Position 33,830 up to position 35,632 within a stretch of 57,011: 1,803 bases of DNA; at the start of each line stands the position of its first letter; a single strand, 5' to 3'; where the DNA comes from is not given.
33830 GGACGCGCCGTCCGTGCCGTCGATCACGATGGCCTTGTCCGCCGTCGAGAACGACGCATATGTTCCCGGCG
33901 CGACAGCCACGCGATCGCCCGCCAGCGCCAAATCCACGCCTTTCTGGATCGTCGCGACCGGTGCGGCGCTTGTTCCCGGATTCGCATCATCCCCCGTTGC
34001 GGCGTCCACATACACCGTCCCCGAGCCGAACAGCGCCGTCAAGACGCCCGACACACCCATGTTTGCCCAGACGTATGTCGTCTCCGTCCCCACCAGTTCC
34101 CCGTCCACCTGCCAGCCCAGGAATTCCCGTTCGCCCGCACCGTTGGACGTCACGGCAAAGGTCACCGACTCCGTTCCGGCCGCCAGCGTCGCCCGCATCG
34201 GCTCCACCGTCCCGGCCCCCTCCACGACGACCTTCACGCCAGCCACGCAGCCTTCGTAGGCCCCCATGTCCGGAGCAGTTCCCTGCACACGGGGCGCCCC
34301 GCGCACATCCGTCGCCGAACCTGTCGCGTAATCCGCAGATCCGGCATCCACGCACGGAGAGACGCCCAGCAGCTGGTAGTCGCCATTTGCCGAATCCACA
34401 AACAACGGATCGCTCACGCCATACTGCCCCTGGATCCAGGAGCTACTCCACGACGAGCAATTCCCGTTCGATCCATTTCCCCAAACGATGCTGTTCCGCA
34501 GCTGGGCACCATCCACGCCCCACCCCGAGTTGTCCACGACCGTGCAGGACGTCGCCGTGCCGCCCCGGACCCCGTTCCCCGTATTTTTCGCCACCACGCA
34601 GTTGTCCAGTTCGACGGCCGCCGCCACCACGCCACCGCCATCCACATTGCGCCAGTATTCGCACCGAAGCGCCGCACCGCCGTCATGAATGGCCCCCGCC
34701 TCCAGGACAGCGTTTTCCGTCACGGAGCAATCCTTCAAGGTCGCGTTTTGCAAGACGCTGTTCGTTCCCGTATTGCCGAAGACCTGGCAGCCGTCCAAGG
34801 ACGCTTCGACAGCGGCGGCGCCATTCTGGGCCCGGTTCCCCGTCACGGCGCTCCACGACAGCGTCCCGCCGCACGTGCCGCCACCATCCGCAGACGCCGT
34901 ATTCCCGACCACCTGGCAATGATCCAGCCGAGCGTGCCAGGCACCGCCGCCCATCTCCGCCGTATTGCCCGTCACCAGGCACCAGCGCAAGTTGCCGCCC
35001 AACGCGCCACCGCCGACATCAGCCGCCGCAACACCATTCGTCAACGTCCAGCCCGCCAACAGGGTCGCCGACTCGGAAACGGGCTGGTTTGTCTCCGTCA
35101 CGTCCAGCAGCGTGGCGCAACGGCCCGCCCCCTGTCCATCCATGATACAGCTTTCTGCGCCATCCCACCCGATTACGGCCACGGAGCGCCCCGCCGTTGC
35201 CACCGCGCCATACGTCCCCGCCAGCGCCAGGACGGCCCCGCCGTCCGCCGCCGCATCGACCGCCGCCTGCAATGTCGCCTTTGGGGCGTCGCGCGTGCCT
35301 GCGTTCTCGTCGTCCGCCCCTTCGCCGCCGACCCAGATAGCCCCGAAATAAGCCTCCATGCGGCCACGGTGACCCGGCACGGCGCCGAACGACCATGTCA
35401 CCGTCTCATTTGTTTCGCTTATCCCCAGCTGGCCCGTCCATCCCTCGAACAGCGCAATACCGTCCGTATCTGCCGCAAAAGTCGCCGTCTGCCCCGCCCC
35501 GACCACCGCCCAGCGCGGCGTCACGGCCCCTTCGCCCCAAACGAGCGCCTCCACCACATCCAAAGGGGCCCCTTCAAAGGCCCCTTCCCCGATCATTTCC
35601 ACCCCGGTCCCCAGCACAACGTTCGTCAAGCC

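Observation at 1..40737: Three-gene locus of secreted proteins (248 aa, 11,188 aa, >=2,132 aa) as a candidate undescribed cell-surface system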

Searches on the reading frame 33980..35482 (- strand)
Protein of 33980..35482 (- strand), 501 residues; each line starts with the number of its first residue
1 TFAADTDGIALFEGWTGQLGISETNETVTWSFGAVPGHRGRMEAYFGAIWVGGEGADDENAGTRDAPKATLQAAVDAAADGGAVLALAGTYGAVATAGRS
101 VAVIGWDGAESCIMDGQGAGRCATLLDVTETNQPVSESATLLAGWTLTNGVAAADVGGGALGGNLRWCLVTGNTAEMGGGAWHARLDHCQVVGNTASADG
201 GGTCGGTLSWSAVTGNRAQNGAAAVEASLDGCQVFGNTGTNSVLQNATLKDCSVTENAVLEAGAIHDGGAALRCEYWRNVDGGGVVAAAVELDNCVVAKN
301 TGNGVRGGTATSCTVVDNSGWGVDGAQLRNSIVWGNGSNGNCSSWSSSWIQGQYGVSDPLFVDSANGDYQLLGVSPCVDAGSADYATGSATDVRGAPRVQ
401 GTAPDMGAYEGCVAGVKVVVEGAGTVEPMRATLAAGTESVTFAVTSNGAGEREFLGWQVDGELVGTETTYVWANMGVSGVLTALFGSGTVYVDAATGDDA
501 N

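Call 80: search_protein_families(library=ncbifam, proteins=[window:33980-35482:-], max_evalue=0.001)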
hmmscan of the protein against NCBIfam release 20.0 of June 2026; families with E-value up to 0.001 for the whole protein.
window:33980-35482:- (501 aa): 1 family
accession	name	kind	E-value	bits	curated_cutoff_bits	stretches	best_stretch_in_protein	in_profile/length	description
NF041518.1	choice_anch_Q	domain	2e-11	43.9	25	1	368-410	16-56/58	choice-of-anchor Q domain-containing protein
